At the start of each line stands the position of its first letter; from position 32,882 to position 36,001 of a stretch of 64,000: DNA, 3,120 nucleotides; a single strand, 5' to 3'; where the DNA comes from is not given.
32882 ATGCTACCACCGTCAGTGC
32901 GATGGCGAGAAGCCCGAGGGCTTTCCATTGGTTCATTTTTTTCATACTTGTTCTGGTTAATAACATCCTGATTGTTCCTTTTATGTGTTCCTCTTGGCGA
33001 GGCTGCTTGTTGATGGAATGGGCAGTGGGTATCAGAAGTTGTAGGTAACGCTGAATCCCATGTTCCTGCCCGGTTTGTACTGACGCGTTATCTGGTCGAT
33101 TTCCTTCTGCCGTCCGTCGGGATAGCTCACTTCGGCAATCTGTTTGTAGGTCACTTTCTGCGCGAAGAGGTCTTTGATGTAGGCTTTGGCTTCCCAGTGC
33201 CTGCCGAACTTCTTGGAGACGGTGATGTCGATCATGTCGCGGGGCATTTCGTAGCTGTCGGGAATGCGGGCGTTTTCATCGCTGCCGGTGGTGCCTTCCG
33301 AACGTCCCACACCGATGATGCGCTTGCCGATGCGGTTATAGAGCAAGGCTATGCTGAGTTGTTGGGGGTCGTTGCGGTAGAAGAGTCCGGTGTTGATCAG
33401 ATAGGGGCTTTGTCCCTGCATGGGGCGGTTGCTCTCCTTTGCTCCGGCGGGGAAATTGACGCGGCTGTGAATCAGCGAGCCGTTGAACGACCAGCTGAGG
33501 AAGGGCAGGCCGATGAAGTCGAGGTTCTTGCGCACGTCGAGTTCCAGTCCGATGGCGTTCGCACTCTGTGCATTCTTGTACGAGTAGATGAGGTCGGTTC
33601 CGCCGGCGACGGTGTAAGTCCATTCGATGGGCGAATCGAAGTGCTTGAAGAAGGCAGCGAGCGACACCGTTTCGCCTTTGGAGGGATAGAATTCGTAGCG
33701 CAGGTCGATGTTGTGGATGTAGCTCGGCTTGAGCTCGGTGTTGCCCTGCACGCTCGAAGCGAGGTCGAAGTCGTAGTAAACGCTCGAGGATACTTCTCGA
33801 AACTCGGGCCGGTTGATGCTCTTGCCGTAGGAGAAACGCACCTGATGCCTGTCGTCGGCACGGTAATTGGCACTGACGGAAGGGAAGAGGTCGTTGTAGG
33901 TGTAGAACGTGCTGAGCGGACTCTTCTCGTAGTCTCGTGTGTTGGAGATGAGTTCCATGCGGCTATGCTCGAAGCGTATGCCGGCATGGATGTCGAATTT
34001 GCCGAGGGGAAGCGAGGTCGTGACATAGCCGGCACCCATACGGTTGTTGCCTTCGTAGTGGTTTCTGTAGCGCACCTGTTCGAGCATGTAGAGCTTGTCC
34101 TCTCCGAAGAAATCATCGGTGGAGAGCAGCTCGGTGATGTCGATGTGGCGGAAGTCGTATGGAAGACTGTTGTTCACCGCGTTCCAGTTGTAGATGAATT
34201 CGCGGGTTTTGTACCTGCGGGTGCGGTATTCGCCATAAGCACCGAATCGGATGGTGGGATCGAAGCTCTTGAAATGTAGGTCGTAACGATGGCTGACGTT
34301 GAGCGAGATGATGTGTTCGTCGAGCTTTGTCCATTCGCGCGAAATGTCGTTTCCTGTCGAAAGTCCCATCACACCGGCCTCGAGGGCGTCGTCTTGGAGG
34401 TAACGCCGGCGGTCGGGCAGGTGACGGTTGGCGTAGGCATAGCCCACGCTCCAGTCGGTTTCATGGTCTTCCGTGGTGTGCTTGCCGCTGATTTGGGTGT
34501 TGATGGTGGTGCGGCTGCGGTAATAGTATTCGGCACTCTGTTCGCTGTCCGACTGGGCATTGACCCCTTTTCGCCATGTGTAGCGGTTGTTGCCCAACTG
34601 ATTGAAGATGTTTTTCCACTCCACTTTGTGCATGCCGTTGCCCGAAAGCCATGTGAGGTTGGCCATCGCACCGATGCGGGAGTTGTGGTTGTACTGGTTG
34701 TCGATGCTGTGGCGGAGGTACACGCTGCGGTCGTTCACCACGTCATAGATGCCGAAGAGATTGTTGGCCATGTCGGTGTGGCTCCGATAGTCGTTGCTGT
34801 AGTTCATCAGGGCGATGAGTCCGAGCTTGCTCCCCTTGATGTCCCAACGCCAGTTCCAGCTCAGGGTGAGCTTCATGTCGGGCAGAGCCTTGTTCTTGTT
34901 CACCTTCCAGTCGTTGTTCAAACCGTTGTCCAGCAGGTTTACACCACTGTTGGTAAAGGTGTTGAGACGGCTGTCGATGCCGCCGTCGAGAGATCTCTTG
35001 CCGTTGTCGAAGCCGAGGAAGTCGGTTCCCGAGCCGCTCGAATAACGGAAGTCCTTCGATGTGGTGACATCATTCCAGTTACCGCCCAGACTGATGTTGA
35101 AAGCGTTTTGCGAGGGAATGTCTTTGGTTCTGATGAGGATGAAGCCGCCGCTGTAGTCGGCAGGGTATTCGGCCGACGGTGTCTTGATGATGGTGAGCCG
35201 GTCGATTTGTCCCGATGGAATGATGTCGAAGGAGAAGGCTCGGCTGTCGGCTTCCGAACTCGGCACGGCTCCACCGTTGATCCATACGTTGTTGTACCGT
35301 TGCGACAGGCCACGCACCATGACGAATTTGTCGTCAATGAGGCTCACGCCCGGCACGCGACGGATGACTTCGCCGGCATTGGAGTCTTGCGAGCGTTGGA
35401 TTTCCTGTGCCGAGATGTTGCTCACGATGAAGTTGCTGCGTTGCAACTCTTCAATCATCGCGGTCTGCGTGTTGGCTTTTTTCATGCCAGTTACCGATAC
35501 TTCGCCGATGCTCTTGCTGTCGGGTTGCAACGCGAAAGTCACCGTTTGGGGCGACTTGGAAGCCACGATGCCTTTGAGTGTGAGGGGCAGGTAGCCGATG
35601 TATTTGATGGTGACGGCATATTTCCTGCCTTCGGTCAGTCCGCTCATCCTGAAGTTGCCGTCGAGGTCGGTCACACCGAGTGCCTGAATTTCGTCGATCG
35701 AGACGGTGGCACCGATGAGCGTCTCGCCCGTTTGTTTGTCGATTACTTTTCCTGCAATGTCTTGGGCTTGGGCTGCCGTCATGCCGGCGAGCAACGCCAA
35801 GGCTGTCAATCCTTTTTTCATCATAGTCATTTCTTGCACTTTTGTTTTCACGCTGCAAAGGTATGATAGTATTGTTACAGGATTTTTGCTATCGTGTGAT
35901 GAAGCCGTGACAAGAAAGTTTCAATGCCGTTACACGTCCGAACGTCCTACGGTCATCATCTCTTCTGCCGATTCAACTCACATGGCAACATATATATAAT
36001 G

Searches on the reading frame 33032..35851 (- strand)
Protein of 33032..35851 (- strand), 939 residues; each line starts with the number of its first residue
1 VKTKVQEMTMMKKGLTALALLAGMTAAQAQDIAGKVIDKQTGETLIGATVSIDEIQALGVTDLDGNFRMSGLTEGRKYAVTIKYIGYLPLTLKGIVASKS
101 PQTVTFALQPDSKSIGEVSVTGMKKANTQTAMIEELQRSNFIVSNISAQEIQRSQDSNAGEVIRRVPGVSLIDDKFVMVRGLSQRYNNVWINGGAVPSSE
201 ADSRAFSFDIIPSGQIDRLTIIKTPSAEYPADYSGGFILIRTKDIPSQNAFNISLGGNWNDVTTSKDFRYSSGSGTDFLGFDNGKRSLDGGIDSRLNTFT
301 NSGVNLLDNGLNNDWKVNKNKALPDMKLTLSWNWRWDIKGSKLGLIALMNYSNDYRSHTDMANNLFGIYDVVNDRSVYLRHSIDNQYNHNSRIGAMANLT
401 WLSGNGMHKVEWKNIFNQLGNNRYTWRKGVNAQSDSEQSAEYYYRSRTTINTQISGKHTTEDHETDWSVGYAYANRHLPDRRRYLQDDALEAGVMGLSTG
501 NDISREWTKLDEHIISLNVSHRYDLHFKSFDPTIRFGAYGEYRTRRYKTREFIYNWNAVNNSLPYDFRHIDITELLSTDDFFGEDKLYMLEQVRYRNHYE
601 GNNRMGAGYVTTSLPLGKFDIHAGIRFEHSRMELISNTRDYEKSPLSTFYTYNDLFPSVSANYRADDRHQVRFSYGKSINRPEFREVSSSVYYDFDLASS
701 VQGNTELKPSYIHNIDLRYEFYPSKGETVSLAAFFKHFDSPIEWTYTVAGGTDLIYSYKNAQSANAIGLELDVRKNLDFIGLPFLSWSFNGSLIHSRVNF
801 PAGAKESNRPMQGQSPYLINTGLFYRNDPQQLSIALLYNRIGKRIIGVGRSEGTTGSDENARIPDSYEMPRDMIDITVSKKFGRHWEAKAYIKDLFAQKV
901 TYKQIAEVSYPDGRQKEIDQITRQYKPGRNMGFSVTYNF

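Call 7: search_protein_families(library=pfam, proteins=[window:33032-35851:-], max_evalue=0.01)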
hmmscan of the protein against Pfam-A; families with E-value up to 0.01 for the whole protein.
window:33032-35851:- (939 aa): 5 families
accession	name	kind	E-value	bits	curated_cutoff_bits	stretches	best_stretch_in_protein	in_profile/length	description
PF14905.12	OMP_b-brl_3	-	1.4e-32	113.7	27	1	594-937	103-408/408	Outer membrane protein beta-barrel family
PF00593.30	TonB_dep_Rec_b-barrel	-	5.6e-27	96.1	27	1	429-893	24-434/436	TonB dependent receptor-like, beta-barrel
PF13715.12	CarbopepD_reg_2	-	2.1e-14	53.8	32.2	1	32-120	1-88/88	CarboxypepD_reg-like domain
PF07715.20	Plug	-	1.1e-13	52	23.9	1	137-236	3-106/107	TonB-dependent Receptor Plug Domain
PF13620.12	CarboxypepD_reg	-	7.7e-11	42.6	32.3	1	32-109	2-82/82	Carboxypeptidase regulatory-like domain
